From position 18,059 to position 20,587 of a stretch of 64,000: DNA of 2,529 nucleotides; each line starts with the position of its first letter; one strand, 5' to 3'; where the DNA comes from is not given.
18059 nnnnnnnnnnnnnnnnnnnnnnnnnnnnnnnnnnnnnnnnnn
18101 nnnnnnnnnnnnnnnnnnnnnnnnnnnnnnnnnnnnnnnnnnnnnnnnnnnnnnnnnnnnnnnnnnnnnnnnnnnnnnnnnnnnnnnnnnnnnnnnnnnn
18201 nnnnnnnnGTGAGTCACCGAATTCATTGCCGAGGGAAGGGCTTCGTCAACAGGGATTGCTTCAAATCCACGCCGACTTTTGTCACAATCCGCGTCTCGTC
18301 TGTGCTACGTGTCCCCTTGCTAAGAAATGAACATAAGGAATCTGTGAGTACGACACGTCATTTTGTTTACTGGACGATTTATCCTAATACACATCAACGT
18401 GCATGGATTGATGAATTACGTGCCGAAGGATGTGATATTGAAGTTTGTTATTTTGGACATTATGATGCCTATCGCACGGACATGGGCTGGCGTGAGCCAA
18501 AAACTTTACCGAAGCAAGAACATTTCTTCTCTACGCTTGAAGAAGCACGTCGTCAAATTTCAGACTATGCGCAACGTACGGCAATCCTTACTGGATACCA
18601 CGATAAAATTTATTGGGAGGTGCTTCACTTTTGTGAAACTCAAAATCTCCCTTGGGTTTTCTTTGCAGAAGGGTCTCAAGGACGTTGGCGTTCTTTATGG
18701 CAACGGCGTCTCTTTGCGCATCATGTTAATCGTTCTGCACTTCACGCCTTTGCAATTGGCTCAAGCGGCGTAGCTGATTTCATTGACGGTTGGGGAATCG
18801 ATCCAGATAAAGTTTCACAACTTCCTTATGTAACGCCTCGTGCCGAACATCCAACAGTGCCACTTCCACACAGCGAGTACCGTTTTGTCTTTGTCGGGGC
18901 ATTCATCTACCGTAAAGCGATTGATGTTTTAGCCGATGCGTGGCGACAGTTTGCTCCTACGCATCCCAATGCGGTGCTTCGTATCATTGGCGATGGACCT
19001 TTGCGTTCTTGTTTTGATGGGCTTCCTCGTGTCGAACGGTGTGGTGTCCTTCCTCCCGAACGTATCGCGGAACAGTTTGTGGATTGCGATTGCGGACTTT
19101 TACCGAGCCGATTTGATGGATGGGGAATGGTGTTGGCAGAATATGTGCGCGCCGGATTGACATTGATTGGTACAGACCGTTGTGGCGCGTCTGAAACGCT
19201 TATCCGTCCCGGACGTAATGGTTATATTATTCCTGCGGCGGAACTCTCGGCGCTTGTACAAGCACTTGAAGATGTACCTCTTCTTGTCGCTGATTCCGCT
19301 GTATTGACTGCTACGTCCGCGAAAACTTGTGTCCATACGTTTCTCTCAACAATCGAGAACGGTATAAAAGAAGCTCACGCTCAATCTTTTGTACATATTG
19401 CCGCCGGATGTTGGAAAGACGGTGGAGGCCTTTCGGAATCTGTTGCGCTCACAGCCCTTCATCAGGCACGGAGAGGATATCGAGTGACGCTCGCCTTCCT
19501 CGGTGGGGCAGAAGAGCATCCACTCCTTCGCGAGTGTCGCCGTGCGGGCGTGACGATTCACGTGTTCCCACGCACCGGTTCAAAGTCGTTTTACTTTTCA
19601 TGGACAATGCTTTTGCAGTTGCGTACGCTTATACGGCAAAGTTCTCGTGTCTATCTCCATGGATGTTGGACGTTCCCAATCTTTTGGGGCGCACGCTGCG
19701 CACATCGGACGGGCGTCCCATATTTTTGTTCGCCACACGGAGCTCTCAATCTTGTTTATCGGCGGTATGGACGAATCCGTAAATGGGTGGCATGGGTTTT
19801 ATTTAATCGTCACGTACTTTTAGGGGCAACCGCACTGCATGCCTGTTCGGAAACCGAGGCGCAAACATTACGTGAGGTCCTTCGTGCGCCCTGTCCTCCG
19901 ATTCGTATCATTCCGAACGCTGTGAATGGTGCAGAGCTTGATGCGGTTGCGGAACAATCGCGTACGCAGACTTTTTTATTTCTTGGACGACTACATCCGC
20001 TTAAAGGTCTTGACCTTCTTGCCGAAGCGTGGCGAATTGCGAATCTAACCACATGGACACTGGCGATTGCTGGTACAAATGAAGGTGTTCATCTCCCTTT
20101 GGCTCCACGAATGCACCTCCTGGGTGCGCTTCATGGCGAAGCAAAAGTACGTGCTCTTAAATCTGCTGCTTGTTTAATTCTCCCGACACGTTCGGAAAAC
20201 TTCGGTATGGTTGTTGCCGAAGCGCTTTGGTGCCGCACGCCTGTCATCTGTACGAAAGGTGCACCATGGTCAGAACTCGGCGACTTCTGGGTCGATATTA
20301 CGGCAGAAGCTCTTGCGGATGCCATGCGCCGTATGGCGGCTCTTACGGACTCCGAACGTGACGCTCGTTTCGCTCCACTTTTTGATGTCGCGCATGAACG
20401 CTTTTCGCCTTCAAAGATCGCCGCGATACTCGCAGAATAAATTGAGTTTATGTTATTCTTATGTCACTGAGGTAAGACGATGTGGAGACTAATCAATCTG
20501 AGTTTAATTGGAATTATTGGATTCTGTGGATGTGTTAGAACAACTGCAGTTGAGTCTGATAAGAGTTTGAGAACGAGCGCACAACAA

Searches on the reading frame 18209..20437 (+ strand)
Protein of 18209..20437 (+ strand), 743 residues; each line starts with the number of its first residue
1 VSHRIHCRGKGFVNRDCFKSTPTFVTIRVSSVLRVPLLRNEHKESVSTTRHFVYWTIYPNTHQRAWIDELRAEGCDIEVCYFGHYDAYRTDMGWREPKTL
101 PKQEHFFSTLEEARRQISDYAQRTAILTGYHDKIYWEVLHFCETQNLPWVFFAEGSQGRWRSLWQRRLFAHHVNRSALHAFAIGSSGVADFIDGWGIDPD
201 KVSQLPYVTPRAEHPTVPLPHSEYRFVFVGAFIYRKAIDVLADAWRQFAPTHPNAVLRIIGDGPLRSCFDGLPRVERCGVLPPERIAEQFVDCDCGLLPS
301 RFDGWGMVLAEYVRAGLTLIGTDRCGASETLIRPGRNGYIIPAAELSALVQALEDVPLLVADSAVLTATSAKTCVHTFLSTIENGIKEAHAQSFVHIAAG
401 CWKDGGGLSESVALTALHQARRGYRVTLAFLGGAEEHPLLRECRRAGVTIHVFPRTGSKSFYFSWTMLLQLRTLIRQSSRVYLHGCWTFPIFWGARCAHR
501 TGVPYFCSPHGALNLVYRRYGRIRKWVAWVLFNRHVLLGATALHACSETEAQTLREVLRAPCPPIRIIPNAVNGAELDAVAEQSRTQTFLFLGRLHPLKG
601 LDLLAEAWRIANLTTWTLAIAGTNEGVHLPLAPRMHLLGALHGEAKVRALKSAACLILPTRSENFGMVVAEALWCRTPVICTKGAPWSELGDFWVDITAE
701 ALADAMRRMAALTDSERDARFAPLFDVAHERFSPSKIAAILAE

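Call 28: search_protein_families(library=ncbifam, proteins=[window:18209-20437:+])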
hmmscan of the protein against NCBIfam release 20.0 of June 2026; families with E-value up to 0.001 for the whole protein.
window:18209-20437:+ (743 aa): 15 families
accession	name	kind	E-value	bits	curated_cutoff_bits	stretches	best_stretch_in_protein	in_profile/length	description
NF046085.1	XrtY_assoc_Gly1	equivalog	8.6e-22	77.5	400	1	446-683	63-315/387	XrtY-associated glycosyltransferase XYAG1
NF038295.1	EPS_HpsP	equivalog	7.7e-20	71.2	550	1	438-738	53-377/388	hormogonium polysaccharide biosynthesis glycosyltransferase HpsP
NF041876.1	EPS_EpsE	equivalog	3.8e-15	56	400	2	580-691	208-334/389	exopolysaccharide biosynthesis GT4 family glycosyltransferase EpsE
NF047684.1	TeichurnBiosyTuaC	equivalog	2.7e-12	46.3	550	2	585-689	218-326/391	teichuronic acid biosynthesis protein TuaC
NF053787.1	GlcN_PG_synth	equivalog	5.1e-10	38.7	480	1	584-701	195-310/361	N-acetylglucosaminyl phosphatidylglycerol synthase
TIGR04157.1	glyco_rSAM_CFB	subfamily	5.7e-10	38.7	400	1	223-346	227-353/406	TIGR04157 family glycosyltransferase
NF007396.0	PRK09922.1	equivalog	1.1e-09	37.6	385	1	287-356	254-323/361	lipopolysaccharide 1,6-galactosyltransferase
TIGR03088.1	stp2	hypoth_equivalog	4.5e-09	35.8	409.05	1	240-356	215-335/374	TIGR03088 family PEP-CTERM/XrtA system glycosyltransferase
TIGR03999.1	thiol_BshA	equivalog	1e-08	34.5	273.7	1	253-351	228-330/375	N-acetyl-alpha-D-glucosaminyl L-malate synthase BshA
NF041010.1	glycosy_Agl16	equivalog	2.1e-07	30.1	575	1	486-683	88-284/352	glycosylation protein Agl16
TIGR04047.1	MSMEG_0565_glyc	hypoth_equivalog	3.9e-07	29.5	259.85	1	633-715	256-344/373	MSMEG_0565 family glycosyltransferase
TIGR03449.1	mycothiol_MshA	equivalog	6.4e-07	28.6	462.5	0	587-683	221-334/406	D-inositol-3-phosphate glycosyltransferase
NF050063.1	ProtGlycPglJ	equivalog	1.1e-05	24.8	500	0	589-683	197-296/363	N-acetylgalactosamine-N,N'-diacetylbacillosaminyl-diphospho-undecaprenol 4-alpha-N-acetylgalactosaminyltransferase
TIGR02918.1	TIGR02918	equivalog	4.8e-05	22.3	574.6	1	297-347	397-447/500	accessory Sec system glycosyltransferase GtfA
NF047880.1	glyco_SdgA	exception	0.00027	19.6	800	0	286-371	383-465/488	serine-aspartate repeat adhesin O-glycosyltransferase SdgA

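Call 55: search_protein_families(library=pfam, proteins=[window:18209-20437:+])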
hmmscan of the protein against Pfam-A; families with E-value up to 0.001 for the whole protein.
window:18209-20437:+ (743 aa): 5 families
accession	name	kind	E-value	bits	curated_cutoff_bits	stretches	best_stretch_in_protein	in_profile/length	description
PF13692.12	Glyco_trans_1_4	-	5.9e-39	134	27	2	225-355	3-138/142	Glycosyl transferases group 1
PF00534.26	Glycos_transf_1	-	4.2e-34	118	26.4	2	217-355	9-154/172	Glycosyl transferases group 1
PF13579.12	Glyco_trans_4_4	-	1.6e-21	77.7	29.7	1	406-570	1-157/158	Glycosyl transferase 4-like domain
PF13439.12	Glyco_transf_4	-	7.8e-20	72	28.5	1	406-573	2-167/170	Glycosyltransferase Family 4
PF20706.3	GT4-conflict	-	6.4e-14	52.2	26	1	556-683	166-312/385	Family 4 Glycosyltransferase in conflict systems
